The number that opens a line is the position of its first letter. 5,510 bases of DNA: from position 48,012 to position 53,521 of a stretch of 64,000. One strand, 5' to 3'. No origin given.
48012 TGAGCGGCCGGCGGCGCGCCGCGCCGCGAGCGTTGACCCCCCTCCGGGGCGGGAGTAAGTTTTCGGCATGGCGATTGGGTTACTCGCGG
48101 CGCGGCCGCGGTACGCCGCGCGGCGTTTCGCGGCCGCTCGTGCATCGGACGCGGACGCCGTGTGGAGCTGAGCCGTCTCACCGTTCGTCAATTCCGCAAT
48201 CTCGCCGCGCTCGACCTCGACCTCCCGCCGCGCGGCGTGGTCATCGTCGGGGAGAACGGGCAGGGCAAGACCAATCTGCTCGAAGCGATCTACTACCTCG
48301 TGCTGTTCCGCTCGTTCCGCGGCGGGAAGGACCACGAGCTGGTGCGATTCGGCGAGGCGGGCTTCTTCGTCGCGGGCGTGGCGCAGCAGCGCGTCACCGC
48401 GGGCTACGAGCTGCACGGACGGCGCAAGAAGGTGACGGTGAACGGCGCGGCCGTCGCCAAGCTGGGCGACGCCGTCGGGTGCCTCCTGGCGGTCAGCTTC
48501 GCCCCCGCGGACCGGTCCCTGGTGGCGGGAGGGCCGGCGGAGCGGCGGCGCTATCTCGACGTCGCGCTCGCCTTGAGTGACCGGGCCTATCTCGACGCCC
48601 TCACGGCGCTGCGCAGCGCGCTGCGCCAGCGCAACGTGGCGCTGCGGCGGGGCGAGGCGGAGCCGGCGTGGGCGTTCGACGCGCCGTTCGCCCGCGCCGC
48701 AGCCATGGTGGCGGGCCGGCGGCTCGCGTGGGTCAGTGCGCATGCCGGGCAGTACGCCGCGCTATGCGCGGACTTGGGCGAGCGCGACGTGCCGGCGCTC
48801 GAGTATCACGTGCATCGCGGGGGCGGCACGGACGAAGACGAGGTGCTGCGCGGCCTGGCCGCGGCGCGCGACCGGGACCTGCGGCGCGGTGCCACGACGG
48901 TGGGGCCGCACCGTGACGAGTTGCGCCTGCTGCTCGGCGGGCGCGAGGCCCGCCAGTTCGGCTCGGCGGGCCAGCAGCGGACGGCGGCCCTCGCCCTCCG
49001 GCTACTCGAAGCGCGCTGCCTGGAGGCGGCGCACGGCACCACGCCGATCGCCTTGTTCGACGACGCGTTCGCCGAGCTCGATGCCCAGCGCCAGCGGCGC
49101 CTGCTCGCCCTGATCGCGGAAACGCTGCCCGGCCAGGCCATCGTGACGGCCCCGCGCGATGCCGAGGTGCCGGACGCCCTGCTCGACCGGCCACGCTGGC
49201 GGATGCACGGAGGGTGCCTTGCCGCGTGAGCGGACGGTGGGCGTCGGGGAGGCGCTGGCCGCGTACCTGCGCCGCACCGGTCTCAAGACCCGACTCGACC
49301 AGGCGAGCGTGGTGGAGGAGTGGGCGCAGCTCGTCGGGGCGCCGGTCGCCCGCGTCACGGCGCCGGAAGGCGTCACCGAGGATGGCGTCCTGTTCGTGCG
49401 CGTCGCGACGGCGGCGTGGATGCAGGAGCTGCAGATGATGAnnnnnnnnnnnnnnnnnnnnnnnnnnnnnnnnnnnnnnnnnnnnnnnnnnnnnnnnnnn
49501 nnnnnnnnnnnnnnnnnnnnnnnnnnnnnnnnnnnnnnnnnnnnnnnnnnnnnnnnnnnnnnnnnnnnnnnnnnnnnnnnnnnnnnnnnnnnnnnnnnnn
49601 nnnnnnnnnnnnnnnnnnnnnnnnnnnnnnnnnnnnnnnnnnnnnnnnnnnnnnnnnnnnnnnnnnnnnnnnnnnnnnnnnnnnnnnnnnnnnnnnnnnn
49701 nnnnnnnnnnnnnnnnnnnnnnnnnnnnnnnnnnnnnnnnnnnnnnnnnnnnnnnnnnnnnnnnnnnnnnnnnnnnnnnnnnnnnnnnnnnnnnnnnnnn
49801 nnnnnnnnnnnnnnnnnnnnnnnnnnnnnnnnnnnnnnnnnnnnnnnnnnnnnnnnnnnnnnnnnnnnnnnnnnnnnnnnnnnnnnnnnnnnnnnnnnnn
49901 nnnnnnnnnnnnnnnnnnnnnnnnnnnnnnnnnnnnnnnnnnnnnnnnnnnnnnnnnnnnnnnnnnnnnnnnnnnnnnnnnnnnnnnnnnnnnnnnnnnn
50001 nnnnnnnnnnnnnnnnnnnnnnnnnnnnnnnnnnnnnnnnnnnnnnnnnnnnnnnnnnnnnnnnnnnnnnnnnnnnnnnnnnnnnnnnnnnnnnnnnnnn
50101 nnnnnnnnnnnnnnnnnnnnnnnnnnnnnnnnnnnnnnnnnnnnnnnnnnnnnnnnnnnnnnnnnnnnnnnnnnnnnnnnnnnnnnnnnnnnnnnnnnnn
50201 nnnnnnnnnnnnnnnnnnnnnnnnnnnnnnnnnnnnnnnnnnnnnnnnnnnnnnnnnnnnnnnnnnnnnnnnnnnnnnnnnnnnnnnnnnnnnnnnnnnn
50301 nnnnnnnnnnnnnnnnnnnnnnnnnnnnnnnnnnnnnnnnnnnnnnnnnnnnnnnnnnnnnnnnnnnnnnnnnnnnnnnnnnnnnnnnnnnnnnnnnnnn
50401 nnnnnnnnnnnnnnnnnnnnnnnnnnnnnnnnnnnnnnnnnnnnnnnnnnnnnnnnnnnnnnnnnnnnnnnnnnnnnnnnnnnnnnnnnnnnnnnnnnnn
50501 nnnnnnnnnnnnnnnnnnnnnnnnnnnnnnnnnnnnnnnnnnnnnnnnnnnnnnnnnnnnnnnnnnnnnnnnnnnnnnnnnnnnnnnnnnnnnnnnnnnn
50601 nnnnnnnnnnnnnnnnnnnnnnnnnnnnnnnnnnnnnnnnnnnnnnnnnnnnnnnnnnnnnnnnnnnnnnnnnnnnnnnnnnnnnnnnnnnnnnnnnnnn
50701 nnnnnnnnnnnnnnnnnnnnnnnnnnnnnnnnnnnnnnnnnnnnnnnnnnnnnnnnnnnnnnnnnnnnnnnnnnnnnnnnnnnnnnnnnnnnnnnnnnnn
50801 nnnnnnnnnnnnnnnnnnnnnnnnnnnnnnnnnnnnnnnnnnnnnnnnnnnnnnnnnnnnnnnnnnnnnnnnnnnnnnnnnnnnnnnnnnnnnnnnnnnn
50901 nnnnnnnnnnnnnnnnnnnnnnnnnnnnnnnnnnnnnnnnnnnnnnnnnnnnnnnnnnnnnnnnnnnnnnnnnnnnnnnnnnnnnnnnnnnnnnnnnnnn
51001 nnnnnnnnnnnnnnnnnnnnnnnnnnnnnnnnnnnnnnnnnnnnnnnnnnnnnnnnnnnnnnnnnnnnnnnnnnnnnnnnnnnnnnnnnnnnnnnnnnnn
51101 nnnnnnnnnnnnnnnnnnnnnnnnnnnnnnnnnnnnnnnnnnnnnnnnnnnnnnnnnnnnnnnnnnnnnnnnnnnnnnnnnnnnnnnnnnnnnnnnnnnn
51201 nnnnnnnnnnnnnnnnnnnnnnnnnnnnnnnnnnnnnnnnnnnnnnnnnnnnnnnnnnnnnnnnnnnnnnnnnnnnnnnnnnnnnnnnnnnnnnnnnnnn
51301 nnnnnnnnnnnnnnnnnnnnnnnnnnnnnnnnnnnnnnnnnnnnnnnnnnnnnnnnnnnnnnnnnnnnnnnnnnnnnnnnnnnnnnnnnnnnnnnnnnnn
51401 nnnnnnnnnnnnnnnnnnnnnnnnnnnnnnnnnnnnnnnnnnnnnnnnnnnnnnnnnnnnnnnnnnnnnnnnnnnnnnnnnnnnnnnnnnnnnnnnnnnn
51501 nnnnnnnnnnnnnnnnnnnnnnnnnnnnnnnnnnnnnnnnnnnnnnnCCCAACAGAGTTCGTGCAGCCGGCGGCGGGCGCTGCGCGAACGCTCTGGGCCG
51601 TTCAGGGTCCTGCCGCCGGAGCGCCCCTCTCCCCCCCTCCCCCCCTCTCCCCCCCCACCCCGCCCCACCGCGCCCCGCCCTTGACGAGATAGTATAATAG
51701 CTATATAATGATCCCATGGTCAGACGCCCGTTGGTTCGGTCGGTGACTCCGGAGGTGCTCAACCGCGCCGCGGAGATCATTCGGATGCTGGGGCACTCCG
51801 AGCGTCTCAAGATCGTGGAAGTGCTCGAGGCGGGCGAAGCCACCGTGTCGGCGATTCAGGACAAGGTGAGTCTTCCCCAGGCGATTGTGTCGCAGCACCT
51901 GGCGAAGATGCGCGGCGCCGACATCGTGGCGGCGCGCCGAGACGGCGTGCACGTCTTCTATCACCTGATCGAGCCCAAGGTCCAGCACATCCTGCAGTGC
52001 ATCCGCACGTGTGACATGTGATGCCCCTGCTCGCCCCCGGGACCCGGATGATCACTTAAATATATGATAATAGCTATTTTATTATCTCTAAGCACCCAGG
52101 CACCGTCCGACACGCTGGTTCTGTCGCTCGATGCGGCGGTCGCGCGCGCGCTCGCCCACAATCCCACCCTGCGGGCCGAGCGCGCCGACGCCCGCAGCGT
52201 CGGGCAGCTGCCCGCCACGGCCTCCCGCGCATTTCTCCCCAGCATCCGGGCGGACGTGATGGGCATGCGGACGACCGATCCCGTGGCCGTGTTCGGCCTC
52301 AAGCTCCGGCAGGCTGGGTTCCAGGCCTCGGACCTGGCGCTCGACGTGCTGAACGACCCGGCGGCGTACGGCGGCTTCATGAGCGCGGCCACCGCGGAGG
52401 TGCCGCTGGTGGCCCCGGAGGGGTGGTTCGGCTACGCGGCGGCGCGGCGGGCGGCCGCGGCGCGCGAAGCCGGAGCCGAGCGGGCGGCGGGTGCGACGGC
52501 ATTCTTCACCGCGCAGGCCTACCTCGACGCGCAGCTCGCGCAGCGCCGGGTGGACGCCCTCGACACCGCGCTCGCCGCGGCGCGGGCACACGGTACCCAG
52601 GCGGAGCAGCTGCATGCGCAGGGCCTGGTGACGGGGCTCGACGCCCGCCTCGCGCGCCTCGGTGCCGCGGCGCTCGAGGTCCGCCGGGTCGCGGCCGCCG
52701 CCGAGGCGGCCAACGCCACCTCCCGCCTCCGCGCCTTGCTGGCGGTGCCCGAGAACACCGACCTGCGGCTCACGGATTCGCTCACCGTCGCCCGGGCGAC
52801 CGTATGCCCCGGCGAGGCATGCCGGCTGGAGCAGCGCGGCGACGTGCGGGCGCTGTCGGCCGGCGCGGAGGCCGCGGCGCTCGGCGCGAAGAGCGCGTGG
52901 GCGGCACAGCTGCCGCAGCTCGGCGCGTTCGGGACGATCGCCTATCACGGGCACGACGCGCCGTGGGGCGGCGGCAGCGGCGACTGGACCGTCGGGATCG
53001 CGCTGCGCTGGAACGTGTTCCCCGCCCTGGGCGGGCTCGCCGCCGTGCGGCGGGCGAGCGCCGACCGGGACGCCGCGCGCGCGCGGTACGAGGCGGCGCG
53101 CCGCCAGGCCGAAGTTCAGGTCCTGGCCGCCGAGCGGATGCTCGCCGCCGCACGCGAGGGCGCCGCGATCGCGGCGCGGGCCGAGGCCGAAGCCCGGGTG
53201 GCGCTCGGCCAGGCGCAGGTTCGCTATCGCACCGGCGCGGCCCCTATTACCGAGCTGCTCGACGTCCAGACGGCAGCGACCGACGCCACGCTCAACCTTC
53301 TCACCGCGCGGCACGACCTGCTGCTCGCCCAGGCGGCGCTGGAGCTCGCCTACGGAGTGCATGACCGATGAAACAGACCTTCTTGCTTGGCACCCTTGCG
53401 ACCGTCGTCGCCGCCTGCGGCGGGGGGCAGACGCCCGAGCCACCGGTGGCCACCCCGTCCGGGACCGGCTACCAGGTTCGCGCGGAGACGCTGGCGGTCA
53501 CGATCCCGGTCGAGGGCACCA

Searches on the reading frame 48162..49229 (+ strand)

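Call 84: search_protein_families(library=pfam, proteins=[window:48162-49229:+], max_evalue=0.00001)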
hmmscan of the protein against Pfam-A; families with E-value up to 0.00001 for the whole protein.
window:48162-49229:+ (355 aa): 4 families
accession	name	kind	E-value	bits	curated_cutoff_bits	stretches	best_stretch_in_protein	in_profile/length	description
PF02463.25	SMC_N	-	2e-16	60.5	40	1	3-334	2-200/220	RecF/RecN/SMC N terminal domain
PF13175.12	AAA_15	-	4.5e-07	30.3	32.1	1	1-46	1-46/374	AAA ATPase domain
PF13476.12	AAA_23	-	1.6e-06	29.3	27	1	5-58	1-53/201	AAA domain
PF13304.12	AAA_21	-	2.5e-06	28.2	27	0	27-46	3-22/304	AAA domain, putative AbiEii toxin, Type IV TA system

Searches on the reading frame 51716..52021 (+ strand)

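Call 84: search_protein_families(library=pfam, proteins=[window:51716-52021:+], max_evalue=0.00001)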
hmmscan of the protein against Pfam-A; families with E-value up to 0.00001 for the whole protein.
window:51716-52021:+ (101 aa): 2 families
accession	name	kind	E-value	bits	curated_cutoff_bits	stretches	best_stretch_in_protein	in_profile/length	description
PF01022.26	HTH_5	-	6e-10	39.3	22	1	28-71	2-45/47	Bacterial regulatory protein, arsR family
PF12840.13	HTH_20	-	4e-08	33.5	27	1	25-71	1-48/51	Helix-turn-helix domain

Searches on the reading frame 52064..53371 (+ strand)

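Call 84: search_protein_families(library=pfam, proteins=[window:52064-53371:+], max_evalue=0.00001)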
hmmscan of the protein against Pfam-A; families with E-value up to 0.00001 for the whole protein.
window:52064-53371:+ (435 aa): 1 family
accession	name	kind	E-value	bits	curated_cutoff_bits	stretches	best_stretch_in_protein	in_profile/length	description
PF02321.23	OEP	-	1.2e-37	130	22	2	255-430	9-186/187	Outer membrane efflux protein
